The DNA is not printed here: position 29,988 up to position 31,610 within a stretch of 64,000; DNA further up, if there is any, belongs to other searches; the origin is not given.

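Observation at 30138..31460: Flavin-dependent halogenase with both signature motifs intact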

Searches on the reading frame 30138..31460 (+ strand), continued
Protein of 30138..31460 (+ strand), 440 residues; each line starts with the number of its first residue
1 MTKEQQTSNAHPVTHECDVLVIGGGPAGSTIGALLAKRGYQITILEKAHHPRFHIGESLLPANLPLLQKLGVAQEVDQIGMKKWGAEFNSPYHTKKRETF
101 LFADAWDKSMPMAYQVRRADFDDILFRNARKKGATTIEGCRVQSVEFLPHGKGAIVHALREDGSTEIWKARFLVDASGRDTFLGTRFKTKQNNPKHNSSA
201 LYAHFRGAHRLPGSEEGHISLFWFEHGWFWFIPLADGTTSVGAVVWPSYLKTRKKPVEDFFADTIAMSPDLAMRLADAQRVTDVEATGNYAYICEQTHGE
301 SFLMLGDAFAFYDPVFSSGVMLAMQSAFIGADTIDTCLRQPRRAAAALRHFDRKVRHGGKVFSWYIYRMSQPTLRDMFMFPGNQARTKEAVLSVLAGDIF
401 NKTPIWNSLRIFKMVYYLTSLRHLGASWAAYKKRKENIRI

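Call 14: find_homologous_proteins(query=window:30138-31457:+, max_evalue=1e-20)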
Query window:30138-31457:+ (440 aa): 8000 proteins with E <= 1e-20 among 8000 candidates; the best 120 are listed.
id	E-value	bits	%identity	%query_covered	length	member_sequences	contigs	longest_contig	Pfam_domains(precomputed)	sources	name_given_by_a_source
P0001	6.7e-282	953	92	100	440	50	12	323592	PF01266.31,PF13450.13,PF04820.21,PF01494.26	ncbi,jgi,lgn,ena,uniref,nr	ncbi:NAD(P)/FAD-dependent oxidoreductase [Acidithiobacillus ferriphilus]|jgi:flavin-dependent dehydr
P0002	3.9e-257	871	83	100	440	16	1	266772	PF01266.31,PF13450.13,PF04820.21,PF01494.26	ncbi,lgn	ncbi:MAG: NAD(P)/FAD-dependent oxidoreductase [Acidithiobacillus sp.]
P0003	2.6e-238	809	78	100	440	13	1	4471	PF01266.31,PF13450.13,PF00890.31,PF04820.21,PF01494.26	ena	-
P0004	2.1e-229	780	74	100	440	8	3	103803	PF01266.31,PF13450.13,PF04820.21,PF01494.26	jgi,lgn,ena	-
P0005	3.7e-227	772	75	100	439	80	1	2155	PF01266.31,PF13450.13,PF04820.21,PF01494.26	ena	-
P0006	7.9e-227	771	75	100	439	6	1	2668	PF01266.31,PF13450.13,PF04820.21,PF01494.26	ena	-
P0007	3.2e-222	756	72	100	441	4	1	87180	PF01266.31,PF13450.13,PF04820.21,PF01494.26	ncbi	ncbi:NAD(P)/FAD-dependent oxidoreductase [Acidithiobacillus sp.]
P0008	1.7e-220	751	72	99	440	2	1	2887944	PF01266.31,PF13450.13,PF04820.21,PF01494.26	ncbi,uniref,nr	ncbi:NAD(P)/FAD-dependent oxidoreductase [Acidithiobacillus sulfuriphilus]|uniref:NAD(P)/FAD-depende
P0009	9.6e-219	745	72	100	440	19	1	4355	PF01266.31,PF13450.13,PF04820.21,PF01494.26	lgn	-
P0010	1.1e-216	738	72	99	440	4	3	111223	PF01266.31,PF13450.13,PF04820.21,PF01494.26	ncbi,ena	-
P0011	1.0e-214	731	70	98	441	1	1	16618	PF01266.31,PF13450.13,PF04820.21,PF01494.26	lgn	-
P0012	4.1e-210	716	68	100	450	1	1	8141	PF01266.31,PF13450.13,PF00890.31,PF07992.21,PF03486.21,PF04820.21,PF01494.26,PF12831.14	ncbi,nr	ncbi:MAG: NAD(P)/FAD-dependent oxidoreductase [Thiobacillus sp.]|nr:NAD(P)/FAD-dependent oxidoreduct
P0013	9.2e-207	705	69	96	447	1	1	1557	PF01266.31,PF13450.13,PF00890.31,PF07992.21,PF04820.21,PF01494.26,PF12831.14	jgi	jgi:flavin-dependent dehydrogenase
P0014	1.5e-206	705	68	97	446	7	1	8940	PF01266.31,PF13450.13,PF00890.31,PF07992.21,PF03486.21,PF04820.21,PF05834.19,PF01494.26,PF12831.14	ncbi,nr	ncbi:MAG: FAD-dependent oxidoreductase [Thiobacillus sp.]|nr:FAD-dependent oxidoreductase [Thiobacil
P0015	4.1e-205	700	69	97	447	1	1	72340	PF01266.31,PF13450.13,PF00890.31,PF07992.21,PF04820.21,PF01494.26,PF12831.14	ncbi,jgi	-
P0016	6.3e-205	699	67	99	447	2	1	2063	PF01266.31,PF13450.13,PF00890.31,PF07992.21,PF04820.21,PF01494.26,PF12831.14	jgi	jgi:flavin-dependent dehydrogenase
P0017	6.3e-205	699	67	97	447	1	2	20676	PF01266.31,PF13450.13,PF00890.31,PF07992.21,PF04820.21,PF05834.19,PF01494.26,PF12831.14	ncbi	-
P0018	5.4e-204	696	67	99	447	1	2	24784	PF01266.31,PF13450.13,PF00890.31,PF07992.21,PF04820.21,PF01494.26,PF12831.14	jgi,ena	-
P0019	5.9e-204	696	68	98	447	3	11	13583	PF01266.31,PF13450.13,PF00890.31,PF07992.21,PF00070.34,PF04820.21,PF01494.26,PF12831.14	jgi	jgi:flavin-dependent dehydrogenase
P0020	6.3e-204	696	69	97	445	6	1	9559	PF01266.31,PF13450.13,PF00890.31,PF07992.21,PF04820.21,PF01494.26,PF12831.14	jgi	jgi:flavin-dependent dehydrogenase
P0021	8.8e-204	695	67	99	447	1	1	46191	PF01266.31,PF13450.13,PF00890.31,PF07992.21,PF04820.21,PF05834.19,PF01494.26,PF12831.14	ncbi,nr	ncbi:MAG: NAD(P)/FAD-dependent oxidoreductase [Thiobacillus sp.]|nr:NAD(P)/FAD-dependent oxidoreduct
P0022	2.0e-203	694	68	97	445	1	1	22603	PF01266.31,PF13450.13,PF00890.31,PF07992.21,PF04820.21,PF05834.19,PF01494.26,PF12831.14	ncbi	-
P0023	2.4e-203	694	67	97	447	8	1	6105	PF01266.31,PF13450.13,PF00890.31,PF07992.21,PF04820.21,PF05834.19,PF01494.26,PF12831.14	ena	-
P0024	2.7e-203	694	66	98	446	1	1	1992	PF01266.31,PF13450.13,PF00890.31,PF04820.21,PF01494.26,PF12831.14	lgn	-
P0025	5.9e-203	693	67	98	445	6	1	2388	PF01266.31,PF13450.13,PF00890.31,PF07992.21,PF04820.21,PF01494.26,PF12831.14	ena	-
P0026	1.0e-202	692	67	97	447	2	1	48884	PF01266.31,PF13450.13,PF00890.31,PF07992.21,PF03486.21,PF04820.21,PF05834.19,PF01494.26,PF12831.14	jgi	jgi:2-polyprenyl-6-methoxyphenol hydroxylase-like FAD-dependent oxidoreductase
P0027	1.0e-202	692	69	97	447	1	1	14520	PF01266.31,PF13450.13,PF00890.31,PF07992.21,PF03486.21,PF04820.21,PF05834.19,PF01134.29,PF01494.26,PF12831.14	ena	-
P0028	1.1e-202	692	67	98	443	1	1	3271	PF01266.31,PF13450.13,PF00890.31,PF07992.21,PF04820.21,PF01494.26,PF12831.14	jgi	jgi:2-polyprenyl-6-methoxyphenol hydroxylase-like FAD-dependent oxidoreductase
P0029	1.8e-202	691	67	97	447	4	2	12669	PF01266.31,PF13450.13,PF00890.31,PF07992.21,PF03486.21,PF04820.21,PF01494.26,PF12831.14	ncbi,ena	-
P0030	1.9e-202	691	69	97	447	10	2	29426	PF01266.31,PF13450.13,PF00890.31,PF07992.21,PF04820.21,PF01494.26,PF12831.14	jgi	jgi:flavin-dependent dehydrogenase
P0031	1.9e-202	691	67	97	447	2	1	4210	PF01266.31,PF13450.13,PF00890.31,PF07992.21,PF03486.21,PF04820.21,PF01494.26,PF12831.14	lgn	-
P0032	3.8e-202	690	67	97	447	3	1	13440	PF01266.31,PF13450.13,PF00890.31,PF07992.21,PF03486.21,PF04820.21,PF05834.19,PF01494.26,PF12831.14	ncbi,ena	-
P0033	4.5e-202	690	68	97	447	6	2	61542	PF01266.31,PF13450.13,PF00890.31,PF07992.21,PF04820.21,PF05834.19,PF01494.26,PF12831.14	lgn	-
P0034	5.1e-202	690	67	98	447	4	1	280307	PF01266.31,PF13450.13,PF00890.31,PF07992.21,PF03486.21,PF04820.21,PF01494.26,PF12831.14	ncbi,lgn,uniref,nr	ncbi:MAG: NAD(P)/FAD-dependent oxidoreductase [Thiobacillus sp.]|uniref:NAD(P)/FAD-dependent oxidore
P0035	8.5e-202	689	68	97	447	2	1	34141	PF01266.31,PF13450.13,PF00890.31,PF07992.21,PF03486.21,PF04820.21,PF01494.26,PF12831.14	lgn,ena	-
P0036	1.0e-201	689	68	97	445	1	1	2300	PF01266.31,PF13450.13,PF00890.31,PF07992.21,PF04820.21,PF01494.26,PF12831.14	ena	-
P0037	1.3e-201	688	68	97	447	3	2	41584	PF01266.31,PF13450.13,PF00890.31,PF07992.21,PF04820.21,PF01494.26,PF12831.14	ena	-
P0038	1.4e-201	688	69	95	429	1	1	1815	PF01266.31,PF13450.13,PF04820.21,PF01494.26,PF12831.14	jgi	jgi:2-polyprenyl-6-methoxyphenol hydroxylase-like FAD-dependent oxidoreductase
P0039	1.8e-201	688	67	100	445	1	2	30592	PF01266.31,PF13450.13,PF00890.31,PF07992.21,PF04820.21,PF01494.26,PF12831.14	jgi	jgi:flavin-dependent dehydrogenase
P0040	2.9e-201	687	68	97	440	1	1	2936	PF01266.31,PF13450.13,PF00890.31,PF04820.21,PF01494.26,PF12831.14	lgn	-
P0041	3.0e-201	687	65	100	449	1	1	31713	PF01266.31,PF13450.13,PF00890.31,PF04820.21,PF01494.26,PF12831.14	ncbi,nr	ncbi:MAG: NAD(P)/FAD-dependent oxidoreductase [Polaromonas sp.]|nr:NAD(P)/FAD-dependent oxidoreducta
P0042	3.4e-201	687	68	98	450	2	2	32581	PF01266.31,PF13450.13,PF00890.31,PF07992.21,PF03486.21,PF04820.21,PF01494.26,PF12831.14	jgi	jgi:flavin-dependent dehydrogenase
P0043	3.6e-201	687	67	97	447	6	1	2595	PF01266.31,PF13450.13,PF00890.31,PF07992.21,PF00070.34,PF04820.21,PF01134.29,PF01494.26,PF12831.14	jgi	jgi:flavin-dependent dehydrogenase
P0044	4.9e-201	686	68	97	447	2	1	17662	PF01266.31,PF13450.13,PF00890.31,PF07992.21,PF04820.21,PF05834.19,PF01494.26,PF12831.14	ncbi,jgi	-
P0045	6.2e-201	686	68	97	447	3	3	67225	PF01266.31,PF13450.13,PF00890.31,PF07992.21,PF04820.21,PF05834.19,PF01494.26,PF12831.14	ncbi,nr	ncbi:MAG: NAD(P)/FAD-dependent oxidoreductase [Thiobacillus sp.]|nr:tryptophan 7-halogenase [Gammapr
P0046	7.0e-201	686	67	98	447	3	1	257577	PF01266.31,PF13450.13,PF00890.31,PF07992.21,PF04820.21,PF05834.19,PF01494.26,PF12831.14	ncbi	ncbi:MAG: NAD(P)/FAD-dependent oxidoreductase [Thiobacillus sp.]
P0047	8.9e-201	686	67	99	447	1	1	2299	PF01266.31,PF13450.13,PF04820.21,PF05834.19,PF01494.26,PF12831.14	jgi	jgi:flavin-dependent dehydrogenase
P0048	1.1e-200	685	65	99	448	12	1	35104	PF01266.31,PF13450.13,PF04820.21,PF05834.19,PF01494.26,PF12831.14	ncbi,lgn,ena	-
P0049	1.2e-200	685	67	100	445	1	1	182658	PF01266.31,PF13450.13,PF00890.31,PF07992.21,PF04820.21,PF01494.26,PF12831.14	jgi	jgi:flavin-dependent dehydrogenase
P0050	1.3e-200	685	67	98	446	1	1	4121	PF01266.31,PF13450.13,PF04820.21,PF01494.26,PF12831.14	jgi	jgi:flavin-dependent dehydrogenase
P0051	2.1e-200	684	67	98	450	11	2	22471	PF01266.31,PF13450.13,PF00890.31,PF07992.21,PF04820.21,PF01494.26,PF12831.14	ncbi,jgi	jgi:2-polyprenyl-6-methoxyphenol hydroxylase-like FAD-dependent oxidoreductase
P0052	2.7e-200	684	67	99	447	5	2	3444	PF01266.31,PF13450.13,PF00890.31,PF07992.21,PF03486.21,PF04820.21,PF01494.26,PF12831.14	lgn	-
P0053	2.9e-200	684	70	96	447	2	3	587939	PF01266.31,PF13450.13,PF00890.31,PF07992.21,PF00070.34,PF03486.21,PF04820.21,PF05834.19,PF01494.26,PF12831.14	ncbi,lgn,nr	ncbi:MAG: FAD-dependent oxidoreductase [Sulfuriferula sp.]|nr:FAD-dependent oxidoreductase [Sulfurif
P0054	3.6e-200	684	67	98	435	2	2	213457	PF01266.31,PF13450.13,PF00890.31,PF04820.21,PF05834.19,PF01494.26,PF12831.14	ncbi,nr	ncbi:MAG TPA: NAD(P)/FAD-dependent oxidoreductase [Gammaproteobacteria bacterium]|nr:NAD(P)/FAD-depe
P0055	3.8e-200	683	67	97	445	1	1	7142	PF01266.31,PF13450.13,PF00890.31,PF07992.21,PF03486.21,PF04820.21,PF01494.26,PF12831.14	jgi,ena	-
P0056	4.8e-200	683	67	98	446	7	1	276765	PF01266.31,PF13450.13,PF04820.21,PF01494.26,PF12831.14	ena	-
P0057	4.8e-200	683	68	97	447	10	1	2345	PF01266.31,PF13450.13,PF00890.31,PF07992.21,PF04820.21,PF01494.26,PF12831.14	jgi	jgi:flavin-dependent dehydrogenase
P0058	4.8e-200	683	67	97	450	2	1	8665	PF01266.31,PF13450.13,PF00890.31,PF07992.21,PF04820.21,PF01494.26,PF12831.14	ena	-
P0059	5.3e-200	683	67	97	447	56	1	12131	PF01266.31,PF13450.13,PF00890.31,PF07992.21,PF03486.21,PF04820.21,PF05834.19,PF01494.26,PF12831.14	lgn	-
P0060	6.1e-200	683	67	99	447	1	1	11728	PF01266.31,PF13450.13,PF00890.31,PF07992.21,PF04820.21,PF01494.26,PF12831.14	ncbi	-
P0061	6.4e-200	683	68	97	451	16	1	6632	PF01266.31,PF13450.13,PF04820.21,PF01494.26,PF12831.14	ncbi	-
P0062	8.3e-200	682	66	100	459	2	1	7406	PF01946.24,PF01266.31,PF13450.13,PF00890.31,PF04820.21,PF01494.26,PF12831.14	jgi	jgi:flavin-dependent dehydrogenase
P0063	1.1e-199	682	67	97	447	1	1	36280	PF01266.31,PF13450.13,PF00890.31,PF07992.21,PF04820.21,PF01494.26,PF12831.14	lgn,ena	-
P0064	1.3e-199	682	66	97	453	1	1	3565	PF01946.24,PF01266.31,PF13450.13,PF00890.31,PF04820.21,PF01494.26,PF12831.14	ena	-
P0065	1.4e-199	682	65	100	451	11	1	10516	PF01266.31,PF13450.13,PF00890.31,PF07992.21,PF00070.34,PF04820.21,PF05834.19,PF01494.26,PF12831.14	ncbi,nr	ncbi:MAG: tryptophan 7-halogenase [Burkholderiaceae bacterium]|nr:tryptophan 7-halogenase [Burkholde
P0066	1.4e-199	682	67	100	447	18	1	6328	PF01266.31,PF13450.13,PF04820.21,PF01494.26,PF12831.14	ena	-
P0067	1.9e-199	681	65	100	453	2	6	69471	PF01266.31,PF13450.13,PF00890.31,PF07992.21,PF04820.21,PF05834.19,PF01494.26,PF12831.14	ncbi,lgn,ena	-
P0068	2.0e-199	681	67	97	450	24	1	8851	PF01266.31,PF13450.13,PF00890.31,PF07992.21,PF03486.21,PF04820.21,PF01494.26,PF12831.14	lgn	-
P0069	2.4e-199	681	66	97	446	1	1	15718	PF01266.31,PF13450.13,PF00890.31,PF07992.21,PF03486.21,PF04820.21,PF01494.26,PF12831.14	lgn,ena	-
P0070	2.6e-199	681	65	100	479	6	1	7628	PF01266.31,PF13450.13,PF00890.31,PF04820.21,PF01494.26,PF12831.14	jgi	-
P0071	2.7e-199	681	67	97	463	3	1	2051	PF01266.31,PF13450.13,PF00890.31,PF07992.21,PF04820.21,PF01494.26,PF12831.14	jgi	jgi:2-polyprenyl-6-methoxyphenol hydroxylase-like FAD-dependent oxidoreductase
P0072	3.2e-199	680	68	96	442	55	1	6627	PF01266.31,PF13450.13,PF00890.31,PF04820.21,PF05834.19,PF01494.26,PF12831.14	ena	-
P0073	4.3e-199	680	67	97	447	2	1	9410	PF01266.31,PF13450.13,PF00890.31,PF07992.21,PF04820.21,PF01494.26,PF12831.14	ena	-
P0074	4.4e-199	680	65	100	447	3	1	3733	PF01266.31,PF13450.13,PF04820.21,PF05834.19,PF01494.26,PF12831.14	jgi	jgi:flavin-dependent dehydrogenase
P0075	6.0e-199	680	67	97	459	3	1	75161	PF01946.24,PF01266.31,PF13450.13,PF00890.31,PF07992.21,PF04820.21,PF01494.26,PF12831.14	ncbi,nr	ncbi:MAG: hydroxylase [Polaromonas sp.]|nr:hydroxylase [Polaromonas sp.]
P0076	6.5e-199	679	67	97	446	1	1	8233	PF01266.31,PF13450.13,PF00890.31,PF07992.21,PF04820.21,PF01494.26,PF12831.14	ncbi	-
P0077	6.8e-199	679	67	98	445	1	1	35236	PF01266.31,PF13450.13,PF00890.31,PF04820.21,PF01494.26,PF12831.14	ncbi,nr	ncbi:MAG: tryptophan 7-halogenase [Thiobacillus sp.]|nr:tryptophan 7-halogenase [Thiobacillus sp.]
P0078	7.3e-199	679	67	99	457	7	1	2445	PF01266.31,PF13450.13,PF00890.31,PF04820.21,PF05834.19,PF01494.26,PF12831.14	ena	-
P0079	8.8e-199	679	68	97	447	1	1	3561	PF01266.31,PF13450.13,PF00890.31,PF07992.21,PF00070.34,PF03486.21,PF04820.21,PF01494.26,PF12831.14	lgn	-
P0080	1.0e-198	679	66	100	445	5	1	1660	PF01266.31,PF13450.13,PF00890.31,PF07992.21,PF03486.21,PF04820.21,PF01494.26,PF12831.14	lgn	-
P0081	1.2e-198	679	66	98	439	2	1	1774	PF01266.31,PF13450.13,PF00890.31,PF04820.21,PF01494.26,PF12831.14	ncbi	-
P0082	2.1e-198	678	65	100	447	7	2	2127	PF01266.31,PF13450.13,PF00890.31,PF04820.21,PF01494.26,PF12831.14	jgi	jgi:flavin-dependent dehydrogenase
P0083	3.9e-198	677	68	98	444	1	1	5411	PF01266.31,PF13450.13,PF00890.31,PF04820.21,PF05834.19,PF01494.26,PF12831.14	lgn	-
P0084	3.9e-198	677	65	100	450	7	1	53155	PF01266.31,PF13434.13,PF13450.13,PF00890.31,PF04820.21,PF01494.26,PF12831.14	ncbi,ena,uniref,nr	ncbi:NAD(P)/FAD-dependent oxidoreductase [Polaromonas sp.]|uniref:NAD(P)/FAD-dependent oxidoreductas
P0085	6.2e-198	676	67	97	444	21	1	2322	PF01266.31,PF13450.13,PF00890.31,PF07992.21,PF03486.21,PF04820.21,PF01134.29,PF01494.26,PF12831.14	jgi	jgi:flavin-dependent dehydrogenase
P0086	6.4e-198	676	64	100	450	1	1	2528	PF01266.31,PF13434.13,PF13450.13,PF00890.31,PF04820.21,PF01494.26,PF12831.14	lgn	-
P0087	7.4e-198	676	67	97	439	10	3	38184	PF01266.31,PF13450.13,PF04820.21,PF01494.26,PF12831.14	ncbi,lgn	-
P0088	7.6e-198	676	66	98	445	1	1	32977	PF01266.31,PF13450.13,PF00890.31,PF07992.21,PF04820.21,PF01494.26,PF12831.14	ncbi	-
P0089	7.9e-198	676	66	97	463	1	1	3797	PF01946.24,PF01266.31,PF13450.13,PF00890.31,PF04820.21,PF05834.19,PF01494.26,PF12831.14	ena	-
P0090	9.5e-198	676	65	100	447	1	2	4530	PF01266.31,PF13450.13,PF00890.31,PF04820.21,PF01494.26,PF12831.14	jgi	-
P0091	1.1e-197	675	64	100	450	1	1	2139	PF01266.31,PF13434.13,PF13450.13,PF00890.31,PF04820.21,PF01494.26,PF12831.14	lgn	-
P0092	1.1e-197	675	65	97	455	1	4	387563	PF01266.31,PF13450.13,PF00890.31,PF04820.21,PF01494.26,PF12831.14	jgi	jgi:flavin-dependent dehydrogenase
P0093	1.1e-197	675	65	97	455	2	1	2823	PF01266.31,PF13450.13,PF00890.31,PF04820.21,PF05834.19,PF01494.26,PF12831.14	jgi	jgi:flavin-dependent dehydrogenase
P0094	1.3e-197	675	64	100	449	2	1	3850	PF01946.24,PF01266.31,PF13450.13,PF00890.31,PF04820.21,PF01494.26,PF12831.14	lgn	-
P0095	2.0e-197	675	66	98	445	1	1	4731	PF01266.31,PF13450.13,PF00890.31,PF04820.21,PF05834.19,PF01494.26,PF12831.14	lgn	-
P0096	2.0e-197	674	70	96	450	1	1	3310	PF01266.31,PF13450.13,PF00890.31,PF07992.21,PF04820.21,PF05834.19,PF01494.26,PF12831.14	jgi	jgi:flavin-dependent dehydrogenase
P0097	2.1e-197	674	67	97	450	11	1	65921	PF01946.24,PF01266.31,PF13450.13,PF00890.31,PF04820.21,PF01494.26,PF12831.14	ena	-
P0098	2.2e-197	674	66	97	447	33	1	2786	PF01266.31,PF13450.13,PF04820.21,PF01494.26,PF12831.14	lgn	-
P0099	2.6e-197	674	65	97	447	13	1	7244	PF01266.31,PF13450.13,PF00890.31,PF07992.21,PF03486.21,PF04820.21,PF01494.26,PF12831.14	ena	-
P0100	2.6e-197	674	65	100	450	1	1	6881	PF01266.31,PF13434.13,PF13450.13,PF00890.31,PF04820.21,PF01494.26,PF12831.14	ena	-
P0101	2.7e-197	674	66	96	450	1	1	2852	PF01946.24,PF01266.31,PF13450.13,PF00890.31,PF04820.21,PF01494.26,PF12831.14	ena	-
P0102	3.1e-197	674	65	97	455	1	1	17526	PF01266.31,PF13450.13,PF00890.31,PF04820.21,PF01494.26,PF12831.14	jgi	jgi:flavin-dependent dehydrogenase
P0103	3.2e-197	674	64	98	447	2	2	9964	PF01266.31,PF13450.13,PF00890.31,PF07992.21,PF04820.21,PF01494.26,PF12831.14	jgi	jgi:flavin-dependent dehydrogenase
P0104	3.6e-197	674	66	99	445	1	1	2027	PF01946.24,PF01266.31,PF13450.13,PF00890.31,PF04820.21,PF01494.26,PF12831.14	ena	-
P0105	4.0e-197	674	65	98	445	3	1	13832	PF01266.31,PF13450.13,PF00890.31,PF07992.21,PF03486.21,PF04820.21,PF01494.26,PF12831.14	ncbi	-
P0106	5.4e-197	673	67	96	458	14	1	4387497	PF01266.31,PF13450.13,PF00890.31,PF04820.21,PF01494.26,PF12831.14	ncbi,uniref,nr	ncbi:NAD(P)/FAD-dependent oxidoreductase [Rhodoferax sediminis]|uniref:NAD(P)/FAD-dependent oxidored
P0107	6.2e-197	673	64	100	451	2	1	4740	PF01266.31,PF13450.13,PF00890.31,PF04820.21,PF05834.19,PF01494.26,PF12831.14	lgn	-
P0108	6.2e-197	673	67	97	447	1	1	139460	PF01266.31,PF13450.13,PF04820.21,PF01494.26,PF12831.14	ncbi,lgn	-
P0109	6.8e-197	673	67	96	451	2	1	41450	PF01266.31,PF13450.13,PF00890.31,PF04820.21,PF01494.26,PF12831.14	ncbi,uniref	ncbi:NAD(P)/FAD-dependent oxidoreductase [Polaromonas sp.]|uniref:NAD(P)/FAD-dependent oxidoreductas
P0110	9.2e-197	672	64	100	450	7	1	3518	PF01946.24,PF01266.31,PF13450.13,PF00890.31,PF07992.21,PF04820.21,PF01494.26,PF12831.14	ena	-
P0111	9.3e-197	672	65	98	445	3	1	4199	PF01266.31,PF13450.13,PF00890.31,PF07992.21,PF04820.21,PF01494.26,PF12831.14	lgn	-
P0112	1.1e-196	672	66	97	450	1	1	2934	PF01946.24,PF01266.31,PF13450.13,PF00890.31,PF07992.21,PF04820.21,PF01494.26,PF12831.14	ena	-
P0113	1.7e-196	671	68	96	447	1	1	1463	PF01266.31,PF13450.13,PF00890.31,PF07992.21,PF04820.21,PF01494.26,PF12831.14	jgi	jgi:flavin-dependent dehydrogenase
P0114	1.9e-196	671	65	96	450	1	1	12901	PF01946.24,PF01266.31,PF13450.13,PF00890.31,PF04820.21,PF01494.26,PF12831.14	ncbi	-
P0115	2.0e-196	671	65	100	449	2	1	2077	PF01266.31,PF13450.13,PF00890.31,PF04820.21,PF01494.26,PF12831.14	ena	-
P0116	2.3e-196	671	65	97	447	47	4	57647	PF01946.24,PF01266.31,PF13450.13,PF00890.31,PF07992.21,PF00070.34,PF04820.21,PF05834.19,PF01494.26,PF12831.14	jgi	jgi:flavin-dependent dehydrogenase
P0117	2.9e-196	671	66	96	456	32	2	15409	PF01946.24,PF01266.31,PF13450.13,PF00890.31,PF04820.21,PF01494.26,PF12831.14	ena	-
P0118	3.5e-196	670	65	96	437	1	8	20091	PF01266.31,PF13450.13,PF00890.31,PF07992.21,PF00070.34,PF04820.21,PF05834.19,PF01494.26,PF12831.14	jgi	jgi:flavin-dependent dehydrogenase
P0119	3.7e-196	670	69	96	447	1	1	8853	PF01266.31,PF13450.13,PF00890.31,PF04820.21,PF01494.26,PF12831.14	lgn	-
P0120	3.8e-196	670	67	100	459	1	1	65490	PF01266.31,PF13450.13,PF00890.31,PF07992.21,PF04820.21,PF05834.19,PF01494.26,PF12831.14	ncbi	-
